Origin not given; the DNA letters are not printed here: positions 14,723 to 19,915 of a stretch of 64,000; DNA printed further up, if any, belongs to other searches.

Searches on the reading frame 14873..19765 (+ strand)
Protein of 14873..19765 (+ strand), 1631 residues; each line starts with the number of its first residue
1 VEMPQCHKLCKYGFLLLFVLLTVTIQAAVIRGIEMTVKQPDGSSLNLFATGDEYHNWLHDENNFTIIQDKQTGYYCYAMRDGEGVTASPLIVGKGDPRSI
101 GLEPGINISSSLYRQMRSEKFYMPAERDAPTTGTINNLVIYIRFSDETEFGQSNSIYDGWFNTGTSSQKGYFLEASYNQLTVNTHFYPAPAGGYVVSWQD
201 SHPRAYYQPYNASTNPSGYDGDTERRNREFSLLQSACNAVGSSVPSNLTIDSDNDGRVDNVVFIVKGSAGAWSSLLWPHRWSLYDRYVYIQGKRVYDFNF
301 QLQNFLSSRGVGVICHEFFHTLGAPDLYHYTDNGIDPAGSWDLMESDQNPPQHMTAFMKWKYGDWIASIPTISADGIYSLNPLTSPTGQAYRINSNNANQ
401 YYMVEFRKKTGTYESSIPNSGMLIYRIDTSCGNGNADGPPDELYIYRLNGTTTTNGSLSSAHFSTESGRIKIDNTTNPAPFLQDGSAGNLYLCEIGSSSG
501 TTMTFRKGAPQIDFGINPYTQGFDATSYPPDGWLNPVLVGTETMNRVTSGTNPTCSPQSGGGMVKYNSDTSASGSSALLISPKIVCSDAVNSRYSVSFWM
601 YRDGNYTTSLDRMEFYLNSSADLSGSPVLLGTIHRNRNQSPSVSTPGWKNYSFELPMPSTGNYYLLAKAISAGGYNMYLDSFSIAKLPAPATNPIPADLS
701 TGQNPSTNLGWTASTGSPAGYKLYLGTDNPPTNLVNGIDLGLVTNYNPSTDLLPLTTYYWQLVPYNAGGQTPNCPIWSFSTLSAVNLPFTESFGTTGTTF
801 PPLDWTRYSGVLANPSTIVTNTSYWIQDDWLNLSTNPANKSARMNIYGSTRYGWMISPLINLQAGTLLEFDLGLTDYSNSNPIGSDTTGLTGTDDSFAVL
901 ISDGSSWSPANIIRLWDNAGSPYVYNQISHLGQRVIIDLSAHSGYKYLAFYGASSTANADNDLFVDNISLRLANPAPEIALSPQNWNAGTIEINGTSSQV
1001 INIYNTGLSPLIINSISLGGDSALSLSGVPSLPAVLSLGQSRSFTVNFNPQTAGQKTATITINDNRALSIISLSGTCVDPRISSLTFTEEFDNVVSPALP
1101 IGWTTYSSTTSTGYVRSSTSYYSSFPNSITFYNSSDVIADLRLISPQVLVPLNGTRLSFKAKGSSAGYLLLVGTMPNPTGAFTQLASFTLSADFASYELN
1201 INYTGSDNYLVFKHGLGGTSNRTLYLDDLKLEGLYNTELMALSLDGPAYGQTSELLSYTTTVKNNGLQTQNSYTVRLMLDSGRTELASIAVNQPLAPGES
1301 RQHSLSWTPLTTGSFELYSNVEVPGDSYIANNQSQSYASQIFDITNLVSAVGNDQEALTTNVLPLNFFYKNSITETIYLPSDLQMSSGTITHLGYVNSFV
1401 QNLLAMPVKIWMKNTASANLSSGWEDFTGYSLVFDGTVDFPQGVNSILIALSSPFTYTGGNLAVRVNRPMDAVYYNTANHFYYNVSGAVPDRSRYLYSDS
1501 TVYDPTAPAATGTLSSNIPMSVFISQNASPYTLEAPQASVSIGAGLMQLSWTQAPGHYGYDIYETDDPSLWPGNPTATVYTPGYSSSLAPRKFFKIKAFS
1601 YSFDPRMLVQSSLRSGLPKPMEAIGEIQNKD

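Call 18: search_protein_families(library=pfam, proteins=[window:14873-19765:+], max_evalue=0.001)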
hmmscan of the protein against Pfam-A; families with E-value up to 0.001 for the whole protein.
window:14873-19765:+ (1631 aa): 5 families
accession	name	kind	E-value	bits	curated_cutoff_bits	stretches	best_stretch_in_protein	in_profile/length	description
PF22544.2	HYDIN_VesB_CFA65-like_Ig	-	1.4e-08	35.3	25.5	1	977-1066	1-88/100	HYDIN/CFA65/VesB-like, Ig-like domain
PF07705.17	CARDB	-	2.3e-08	34.6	22.7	1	1250-1321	15-83/101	CARDB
PF05547.17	Peptidase_M6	-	1.1e-05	25.2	22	1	275-346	182-262/294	Immune inhibitor A peptidase M6, catalytic domain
PF07610.17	DUF1573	-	0.00049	20.5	26.1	0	983-1075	5-96/98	Protein of unknown function (DUF1573)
PF15780.11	ASH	-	0.00099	19.7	27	0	990-1068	18-94/98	Abnormal spindle-like microcephaly-assoc'd, ASPM-SPD-2-Hydin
